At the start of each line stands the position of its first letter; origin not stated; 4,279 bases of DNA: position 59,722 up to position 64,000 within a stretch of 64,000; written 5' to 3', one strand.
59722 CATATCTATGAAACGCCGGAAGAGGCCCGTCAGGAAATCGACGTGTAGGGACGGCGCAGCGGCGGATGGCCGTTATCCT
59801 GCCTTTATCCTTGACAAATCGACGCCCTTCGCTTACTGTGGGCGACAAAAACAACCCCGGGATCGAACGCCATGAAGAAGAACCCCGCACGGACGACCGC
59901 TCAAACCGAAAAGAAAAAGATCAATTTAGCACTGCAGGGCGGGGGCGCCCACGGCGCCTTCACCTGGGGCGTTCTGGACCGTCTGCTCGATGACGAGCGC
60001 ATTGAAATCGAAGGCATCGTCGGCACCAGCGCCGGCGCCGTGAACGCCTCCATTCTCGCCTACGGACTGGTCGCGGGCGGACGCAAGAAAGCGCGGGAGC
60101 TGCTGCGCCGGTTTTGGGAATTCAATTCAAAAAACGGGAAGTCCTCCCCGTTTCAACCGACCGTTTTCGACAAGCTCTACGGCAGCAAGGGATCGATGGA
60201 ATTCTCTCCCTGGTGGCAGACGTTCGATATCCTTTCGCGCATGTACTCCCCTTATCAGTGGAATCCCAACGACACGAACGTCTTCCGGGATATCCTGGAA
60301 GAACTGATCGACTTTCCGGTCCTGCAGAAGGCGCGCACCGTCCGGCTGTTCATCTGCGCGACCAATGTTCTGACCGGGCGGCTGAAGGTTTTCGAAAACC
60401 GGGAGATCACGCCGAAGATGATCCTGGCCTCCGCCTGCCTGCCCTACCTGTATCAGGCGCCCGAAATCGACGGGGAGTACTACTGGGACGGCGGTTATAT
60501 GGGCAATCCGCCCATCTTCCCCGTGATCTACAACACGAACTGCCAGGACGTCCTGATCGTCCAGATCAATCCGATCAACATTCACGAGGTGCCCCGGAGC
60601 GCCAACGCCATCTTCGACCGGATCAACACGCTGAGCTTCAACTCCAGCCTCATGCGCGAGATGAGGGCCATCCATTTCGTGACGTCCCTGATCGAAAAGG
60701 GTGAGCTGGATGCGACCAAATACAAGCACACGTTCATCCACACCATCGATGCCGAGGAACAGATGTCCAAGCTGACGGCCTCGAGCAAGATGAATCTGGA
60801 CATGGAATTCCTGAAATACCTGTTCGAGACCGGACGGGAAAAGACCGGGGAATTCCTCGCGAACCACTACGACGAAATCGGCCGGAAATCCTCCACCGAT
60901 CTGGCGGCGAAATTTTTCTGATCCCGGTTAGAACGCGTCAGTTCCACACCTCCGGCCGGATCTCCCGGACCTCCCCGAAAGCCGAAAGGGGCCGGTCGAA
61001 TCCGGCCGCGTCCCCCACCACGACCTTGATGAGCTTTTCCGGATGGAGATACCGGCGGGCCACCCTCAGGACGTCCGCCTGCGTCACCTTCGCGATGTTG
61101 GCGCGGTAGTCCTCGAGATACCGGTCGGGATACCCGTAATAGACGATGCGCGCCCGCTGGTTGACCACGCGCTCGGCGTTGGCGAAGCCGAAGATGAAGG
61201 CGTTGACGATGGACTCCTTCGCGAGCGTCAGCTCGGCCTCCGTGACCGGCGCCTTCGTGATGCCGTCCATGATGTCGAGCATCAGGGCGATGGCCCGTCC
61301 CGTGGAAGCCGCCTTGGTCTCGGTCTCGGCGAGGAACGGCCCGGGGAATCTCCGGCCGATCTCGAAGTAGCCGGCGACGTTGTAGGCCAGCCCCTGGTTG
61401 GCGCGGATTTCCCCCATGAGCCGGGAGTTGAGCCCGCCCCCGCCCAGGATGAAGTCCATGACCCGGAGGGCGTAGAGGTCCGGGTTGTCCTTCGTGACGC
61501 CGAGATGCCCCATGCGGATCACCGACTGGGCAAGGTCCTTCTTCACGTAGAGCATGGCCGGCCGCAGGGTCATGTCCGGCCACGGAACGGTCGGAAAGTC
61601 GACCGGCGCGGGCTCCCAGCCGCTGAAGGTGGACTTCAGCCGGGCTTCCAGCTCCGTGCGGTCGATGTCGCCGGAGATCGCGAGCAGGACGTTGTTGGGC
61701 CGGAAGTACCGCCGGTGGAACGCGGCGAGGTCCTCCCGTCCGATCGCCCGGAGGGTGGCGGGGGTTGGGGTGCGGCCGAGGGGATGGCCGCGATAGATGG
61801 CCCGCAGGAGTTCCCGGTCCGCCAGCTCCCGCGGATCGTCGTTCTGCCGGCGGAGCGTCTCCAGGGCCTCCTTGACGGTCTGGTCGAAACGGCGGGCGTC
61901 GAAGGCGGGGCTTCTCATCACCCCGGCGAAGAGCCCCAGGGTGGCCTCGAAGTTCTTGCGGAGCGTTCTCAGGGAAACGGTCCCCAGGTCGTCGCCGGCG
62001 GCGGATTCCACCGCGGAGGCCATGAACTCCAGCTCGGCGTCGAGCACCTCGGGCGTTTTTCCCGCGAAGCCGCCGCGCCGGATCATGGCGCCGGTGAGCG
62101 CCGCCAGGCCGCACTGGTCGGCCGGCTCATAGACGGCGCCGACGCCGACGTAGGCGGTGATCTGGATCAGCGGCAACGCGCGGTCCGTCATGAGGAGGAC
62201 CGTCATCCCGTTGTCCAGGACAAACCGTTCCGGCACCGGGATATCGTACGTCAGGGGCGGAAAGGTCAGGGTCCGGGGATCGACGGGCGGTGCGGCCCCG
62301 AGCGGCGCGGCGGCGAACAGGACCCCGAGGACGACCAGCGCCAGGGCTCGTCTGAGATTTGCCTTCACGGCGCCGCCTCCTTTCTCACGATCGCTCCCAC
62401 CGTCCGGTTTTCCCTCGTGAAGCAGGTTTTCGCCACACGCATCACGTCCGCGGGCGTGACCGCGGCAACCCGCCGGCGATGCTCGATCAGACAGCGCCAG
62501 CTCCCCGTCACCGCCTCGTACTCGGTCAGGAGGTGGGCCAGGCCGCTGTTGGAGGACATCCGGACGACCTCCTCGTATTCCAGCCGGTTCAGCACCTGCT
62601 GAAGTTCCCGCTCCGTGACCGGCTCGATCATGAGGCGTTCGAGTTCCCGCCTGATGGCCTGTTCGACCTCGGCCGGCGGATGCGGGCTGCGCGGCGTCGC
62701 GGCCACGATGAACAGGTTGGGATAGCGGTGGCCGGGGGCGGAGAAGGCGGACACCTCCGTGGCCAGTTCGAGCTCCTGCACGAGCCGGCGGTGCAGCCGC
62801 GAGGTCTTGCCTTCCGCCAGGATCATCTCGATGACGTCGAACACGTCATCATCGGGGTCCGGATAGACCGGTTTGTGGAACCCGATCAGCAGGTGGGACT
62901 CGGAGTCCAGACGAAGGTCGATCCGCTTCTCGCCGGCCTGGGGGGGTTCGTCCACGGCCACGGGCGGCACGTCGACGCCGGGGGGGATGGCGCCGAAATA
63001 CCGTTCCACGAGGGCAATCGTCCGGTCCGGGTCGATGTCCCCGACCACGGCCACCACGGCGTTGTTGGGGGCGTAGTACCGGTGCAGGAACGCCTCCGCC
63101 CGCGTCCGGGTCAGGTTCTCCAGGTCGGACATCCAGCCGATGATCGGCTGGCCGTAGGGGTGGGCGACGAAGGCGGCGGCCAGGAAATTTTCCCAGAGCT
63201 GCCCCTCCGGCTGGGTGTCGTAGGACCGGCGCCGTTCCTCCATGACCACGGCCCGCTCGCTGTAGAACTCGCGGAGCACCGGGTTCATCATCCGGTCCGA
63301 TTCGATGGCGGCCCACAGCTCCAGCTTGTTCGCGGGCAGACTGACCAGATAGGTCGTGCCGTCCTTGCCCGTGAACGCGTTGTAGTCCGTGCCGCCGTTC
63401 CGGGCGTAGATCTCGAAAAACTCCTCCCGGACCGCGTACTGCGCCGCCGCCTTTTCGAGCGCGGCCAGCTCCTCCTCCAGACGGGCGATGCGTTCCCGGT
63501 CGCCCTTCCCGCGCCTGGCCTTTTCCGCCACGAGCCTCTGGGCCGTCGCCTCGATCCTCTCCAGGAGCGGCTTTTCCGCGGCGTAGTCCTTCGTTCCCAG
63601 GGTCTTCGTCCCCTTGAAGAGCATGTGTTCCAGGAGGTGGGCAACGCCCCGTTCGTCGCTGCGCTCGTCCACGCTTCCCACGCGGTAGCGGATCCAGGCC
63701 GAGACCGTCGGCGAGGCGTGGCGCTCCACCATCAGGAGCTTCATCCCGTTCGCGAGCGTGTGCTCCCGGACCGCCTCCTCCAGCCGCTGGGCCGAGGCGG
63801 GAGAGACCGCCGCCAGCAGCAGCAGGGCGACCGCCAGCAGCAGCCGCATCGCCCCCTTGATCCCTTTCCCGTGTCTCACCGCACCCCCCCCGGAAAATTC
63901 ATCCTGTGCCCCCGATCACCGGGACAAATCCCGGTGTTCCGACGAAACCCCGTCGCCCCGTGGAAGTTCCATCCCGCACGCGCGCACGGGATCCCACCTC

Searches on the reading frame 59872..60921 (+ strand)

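Call 80: search_protein_families(library=pfam, proteins=[window:59872-60921:+], max_evalue=0.00001)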
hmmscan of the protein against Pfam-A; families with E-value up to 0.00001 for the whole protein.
window:59872-60921:+ (349 aa): 1 family
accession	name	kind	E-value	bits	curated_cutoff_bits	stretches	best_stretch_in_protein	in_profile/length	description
PF01734.28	Patatin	-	2.1e-25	90.5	27.7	1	19-218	1-190/191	Patatin-like phospholipase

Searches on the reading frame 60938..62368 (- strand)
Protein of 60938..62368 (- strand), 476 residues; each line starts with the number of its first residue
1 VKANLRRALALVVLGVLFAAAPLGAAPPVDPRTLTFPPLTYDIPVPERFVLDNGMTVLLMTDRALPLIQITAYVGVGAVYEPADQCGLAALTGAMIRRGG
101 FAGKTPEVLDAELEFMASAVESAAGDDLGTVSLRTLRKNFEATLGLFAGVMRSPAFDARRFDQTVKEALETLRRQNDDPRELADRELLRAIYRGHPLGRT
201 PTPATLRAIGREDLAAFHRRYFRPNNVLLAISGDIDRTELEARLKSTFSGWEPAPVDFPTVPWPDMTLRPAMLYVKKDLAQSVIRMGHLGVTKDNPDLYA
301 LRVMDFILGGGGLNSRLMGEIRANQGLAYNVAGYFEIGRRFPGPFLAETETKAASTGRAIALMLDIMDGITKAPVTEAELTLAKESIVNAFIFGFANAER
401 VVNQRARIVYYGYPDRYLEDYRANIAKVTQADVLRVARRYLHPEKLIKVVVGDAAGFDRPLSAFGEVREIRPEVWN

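Call 80: search_protein_families(library=pfam, proteins=[window:60938-62368:-], max_evalue=0.00001)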
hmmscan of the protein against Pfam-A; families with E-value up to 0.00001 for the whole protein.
window:60938-62368:- (476 aa): 2 families
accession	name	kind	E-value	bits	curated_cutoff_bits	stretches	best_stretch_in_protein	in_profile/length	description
PF05193.26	Peptidase_M16_C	-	3.6e-27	95.8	23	1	209-386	2-180/181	Peptidase M16 inactive domain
PF00675.25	Peptidase_M16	-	2.5e-09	37.6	22.3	1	70-200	15-144/149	Insulinase (Peptidase family M16)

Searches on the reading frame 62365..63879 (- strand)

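Call 80: search_protein_families(library=pfam, proteins=[window:62365-63879:-], max_evalue=0.00001)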
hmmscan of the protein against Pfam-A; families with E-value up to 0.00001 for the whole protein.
window:62365-63879:- (504 aa): 2 families
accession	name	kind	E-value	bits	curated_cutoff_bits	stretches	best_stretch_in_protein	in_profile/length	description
PF05193.26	Peptidase_M16_C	-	2e-33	116.2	23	1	255-433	1-181/181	Peptidase M16 inactive domain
PF00675.25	Peptidase_M16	-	6.1e-19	68.8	22.3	2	51-100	5-54/149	Insulinase (Peptidase family M16)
